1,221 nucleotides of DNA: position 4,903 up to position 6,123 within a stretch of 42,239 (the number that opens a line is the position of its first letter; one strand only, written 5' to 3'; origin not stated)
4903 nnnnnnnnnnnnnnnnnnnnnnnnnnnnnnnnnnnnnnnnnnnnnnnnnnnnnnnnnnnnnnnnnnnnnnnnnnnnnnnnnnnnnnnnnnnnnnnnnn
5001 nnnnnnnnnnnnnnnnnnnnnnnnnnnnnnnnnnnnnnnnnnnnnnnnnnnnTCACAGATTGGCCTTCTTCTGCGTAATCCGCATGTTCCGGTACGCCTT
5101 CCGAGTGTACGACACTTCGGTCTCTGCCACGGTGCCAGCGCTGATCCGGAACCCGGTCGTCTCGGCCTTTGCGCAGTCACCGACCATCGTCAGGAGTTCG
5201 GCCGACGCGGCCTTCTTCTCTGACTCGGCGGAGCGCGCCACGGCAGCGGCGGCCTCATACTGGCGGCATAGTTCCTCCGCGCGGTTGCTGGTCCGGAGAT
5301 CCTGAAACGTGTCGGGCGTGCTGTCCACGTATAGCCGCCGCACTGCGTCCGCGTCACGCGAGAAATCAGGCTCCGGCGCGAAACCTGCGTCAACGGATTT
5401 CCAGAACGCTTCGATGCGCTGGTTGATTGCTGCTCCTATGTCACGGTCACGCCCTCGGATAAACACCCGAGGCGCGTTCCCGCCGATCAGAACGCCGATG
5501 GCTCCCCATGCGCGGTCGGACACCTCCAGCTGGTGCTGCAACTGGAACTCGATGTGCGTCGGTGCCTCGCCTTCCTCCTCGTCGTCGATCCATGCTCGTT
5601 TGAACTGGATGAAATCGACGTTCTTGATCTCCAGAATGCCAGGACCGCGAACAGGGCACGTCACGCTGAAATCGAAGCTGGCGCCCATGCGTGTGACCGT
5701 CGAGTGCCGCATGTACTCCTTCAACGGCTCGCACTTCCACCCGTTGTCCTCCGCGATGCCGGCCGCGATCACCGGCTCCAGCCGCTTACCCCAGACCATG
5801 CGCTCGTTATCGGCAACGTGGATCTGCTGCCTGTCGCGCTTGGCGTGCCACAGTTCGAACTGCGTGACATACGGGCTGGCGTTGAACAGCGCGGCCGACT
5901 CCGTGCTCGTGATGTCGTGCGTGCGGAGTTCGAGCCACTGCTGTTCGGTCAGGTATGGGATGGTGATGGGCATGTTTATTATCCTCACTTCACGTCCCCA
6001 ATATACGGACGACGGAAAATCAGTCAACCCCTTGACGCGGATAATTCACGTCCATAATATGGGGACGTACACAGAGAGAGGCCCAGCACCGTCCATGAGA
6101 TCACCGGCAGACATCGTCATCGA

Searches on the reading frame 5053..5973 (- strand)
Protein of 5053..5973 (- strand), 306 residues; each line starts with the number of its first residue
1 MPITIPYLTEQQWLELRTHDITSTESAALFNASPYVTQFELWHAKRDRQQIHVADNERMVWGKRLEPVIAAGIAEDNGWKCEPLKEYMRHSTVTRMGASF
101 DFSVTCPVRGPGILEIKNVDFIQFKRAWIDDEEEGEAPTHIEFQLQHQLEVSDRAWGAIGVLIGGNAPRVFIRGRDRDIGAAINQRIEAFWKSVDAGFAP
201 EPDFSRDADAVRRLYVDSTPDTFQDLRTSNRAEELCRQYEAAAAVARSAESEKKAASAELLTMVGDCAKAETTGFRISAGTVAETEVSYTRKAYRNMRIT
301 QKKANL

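Call 27: find_homologous_proteins(query=window:5053-5973:-, max_evalue=1e-10)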
Query window:5053-5973:- (306 aa): 1267 proteins with E <= 1e-10 among 5700 candidates; the best 120 are listed.
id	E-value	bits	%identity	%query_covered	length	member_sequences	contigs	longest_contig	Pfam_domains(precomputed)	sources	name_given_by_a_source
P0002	5.6e-204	694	100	100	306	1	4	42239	PF09588.17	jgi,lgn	-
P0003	1.3e-119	417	63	96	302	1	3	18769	PF09588.17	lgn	-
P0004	2.4e-94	334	52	97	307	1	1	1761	PF09588.17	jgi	jgi:predicted phage-related endonuclease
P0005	8.0e-94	332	50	99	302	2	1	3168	PF09588.17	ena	-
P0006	1.5e-92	328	51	98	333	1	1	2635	PF09588.17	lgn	-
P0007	2.1e-91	324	51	99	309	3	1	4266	PF09588.17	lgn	-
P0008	3.9e-91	324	50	98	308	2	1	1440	PF09588.17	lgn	-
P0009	9.2e-91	322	51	98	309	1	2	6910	PF09588.17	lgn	-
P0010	9.5e-90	319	51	97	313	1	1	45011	PF09588.17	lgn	-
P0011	2.4e-89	318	51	96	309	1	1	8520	PF09588.17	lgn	-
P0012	5.8e-89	316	50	99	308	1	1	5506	PF09588.17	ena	-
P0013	8.3e-89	316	49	100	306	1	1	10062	PF09588.17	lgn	-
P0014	1.8e-88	315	50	96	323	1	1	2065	PF09588.17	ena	-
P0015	2.5e-88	314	51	96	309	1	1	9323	PF09588.17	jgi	jgi:putative phage-type endonuclease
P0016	2.9e-88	314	50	96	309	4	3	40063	PF09588.17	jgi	jgi:putative phage-type endonuclease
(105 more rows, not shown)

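Call 28: find_encoding_contigs(protein=P0003, flank=10000, max_places=3)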
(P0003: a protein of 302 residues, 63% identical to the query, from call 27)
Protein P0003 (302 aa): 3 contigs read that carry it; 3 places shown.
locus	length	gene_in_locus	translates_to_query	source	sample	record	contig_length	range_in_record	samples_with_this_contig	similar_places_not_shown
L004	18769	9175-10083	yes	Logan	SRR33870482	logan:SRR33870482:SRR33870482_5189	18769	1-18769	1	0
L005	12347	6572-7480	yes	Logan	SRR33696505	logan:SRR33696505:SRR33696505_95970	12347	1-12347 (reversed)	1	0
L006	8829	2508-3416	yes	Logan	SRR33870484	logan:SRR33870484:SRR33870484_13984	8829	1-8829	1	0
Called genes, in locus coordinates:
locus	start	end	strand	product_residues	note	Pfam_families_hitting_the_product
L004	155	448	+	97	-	-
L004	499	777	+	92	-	-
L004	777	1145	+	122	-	-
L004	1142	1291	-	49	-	-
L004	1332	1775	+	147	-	-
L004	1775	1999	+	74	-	-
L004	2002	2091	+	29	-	-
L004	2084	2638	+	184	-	-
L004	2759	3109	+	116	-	-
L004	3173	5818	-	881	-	PF13362:Toprim_3, PF13662:Toprim_4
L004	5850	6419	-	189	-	PF01844:HNH, PF14279:HNH_5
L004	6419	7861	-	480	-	PF00270:DEAD (weak), PF04851:ResIII, PF00271:Helicase_C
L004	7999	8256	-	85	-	-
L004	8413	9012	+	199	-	PF13560:HTH_31, PF01381:HTH_3, PF13443:HTH_26 (weak)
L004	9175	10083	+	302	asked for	PF09588:YqaJ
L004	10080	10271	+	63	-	PF12728:HTH_17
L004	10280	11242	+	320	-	PF03837:RecT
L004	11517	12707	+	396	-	PF13356:Arm-DNA-bind_3, PF22022:Phage_int_M, PF00589:Phage_integrase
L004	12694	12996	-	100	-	-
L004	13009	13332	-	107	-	-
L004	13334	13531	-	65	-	-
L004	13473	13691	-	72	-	-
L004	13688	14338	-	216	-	PF13539:Peptidase_M15_4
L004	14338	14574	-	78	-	-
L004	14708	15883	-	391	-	PF20471:DUF6716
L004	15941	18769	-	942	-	?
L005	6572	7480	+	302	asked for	PF09588:YqaJ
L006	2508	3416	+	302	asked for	PF09588:YqaJ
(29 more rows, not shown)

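Call 29: find_encoding_contigs(protein=P0010, flank=10000, max_places=2)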
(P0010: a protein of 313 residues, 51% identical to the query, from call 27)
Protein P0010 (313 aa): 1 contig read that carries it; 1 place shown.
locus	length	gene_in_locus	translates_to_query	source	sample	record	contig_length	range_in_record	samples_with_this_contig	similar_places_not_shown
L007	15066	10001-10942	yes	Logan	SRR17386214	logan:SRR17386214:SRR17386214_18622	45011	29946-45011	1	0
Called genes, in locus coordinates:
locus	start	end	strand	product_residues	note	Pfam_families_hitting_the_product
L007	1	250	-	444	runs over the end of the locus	PF03237:Terminase_6N (weak)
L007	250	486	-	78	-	-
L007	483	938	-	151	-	PF20901:Sf6_terminase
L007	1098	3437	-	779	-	PF19898:DUF6371 (weak), PF05272:VapE-like_dom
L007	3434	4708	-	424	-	PF01555:N6_N4_Mtase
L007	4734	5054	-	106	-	-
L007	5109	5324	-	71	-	-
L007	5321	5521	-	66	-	-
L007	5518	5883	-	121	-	PF10765:Phage_P22_NinX (weak)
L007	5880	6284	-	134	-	PF08774:VRR_NUC (weak)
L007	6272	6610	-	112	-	PF19905:DUF6378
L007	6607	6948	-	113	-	PF09152:DUF1937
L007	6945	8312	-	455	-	PF00270:DEAD (weak), PF04851:ResIII, PF00271:Helicase_C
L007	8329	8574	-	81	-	-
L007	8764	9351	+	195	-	PF01381:HTH_3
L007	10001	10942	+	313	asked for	PF09588:YqaJ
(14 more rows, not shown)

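Call 30: find_encoding_contigs(protein=P0016, flank=10000, max_places=2)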
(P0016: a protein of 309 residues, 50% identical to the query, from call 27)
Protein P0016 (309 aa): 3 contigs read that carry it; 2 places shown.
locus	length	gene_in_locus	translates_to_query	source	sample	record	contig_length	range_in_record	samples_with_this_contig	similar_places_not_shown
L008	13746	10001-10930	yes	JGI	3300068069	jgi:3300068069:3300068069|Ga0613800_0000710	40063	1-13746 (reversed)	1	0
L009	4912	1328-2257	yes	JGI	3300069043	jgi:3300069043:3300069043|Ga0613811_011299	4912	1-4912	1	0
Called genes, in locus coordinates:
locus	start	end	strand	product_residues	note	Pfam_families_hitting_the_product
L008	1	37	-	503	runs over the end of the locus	-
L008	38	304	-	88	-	-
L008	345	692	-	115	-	-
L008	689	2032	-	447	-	PF02195:ParB_N, PF01555:N6_N4_Mtase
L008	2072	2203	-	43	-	-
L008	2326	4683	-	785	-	PF05272:VapE-like_dom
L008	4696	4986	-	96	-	PF10765:Phage_P22_NinX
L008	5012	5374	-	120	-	-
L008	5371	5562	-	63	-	-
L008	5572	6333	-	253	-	-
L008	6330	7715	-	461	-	PF00270:DEAD (weak), PF04851:ResIII, PF18766:SWI2_SNF2 (faint), PF00271:Helicase_C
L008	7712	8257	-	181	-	PF00145:DNA_methylase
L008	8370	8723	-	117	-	PF00145:DNA_methylase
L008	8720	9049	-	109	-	PF14359:DUF4406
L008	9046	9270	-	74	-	-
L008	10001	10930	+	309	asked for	PF09588:YqaJ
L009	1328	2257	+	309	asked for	PF09588:YqaJ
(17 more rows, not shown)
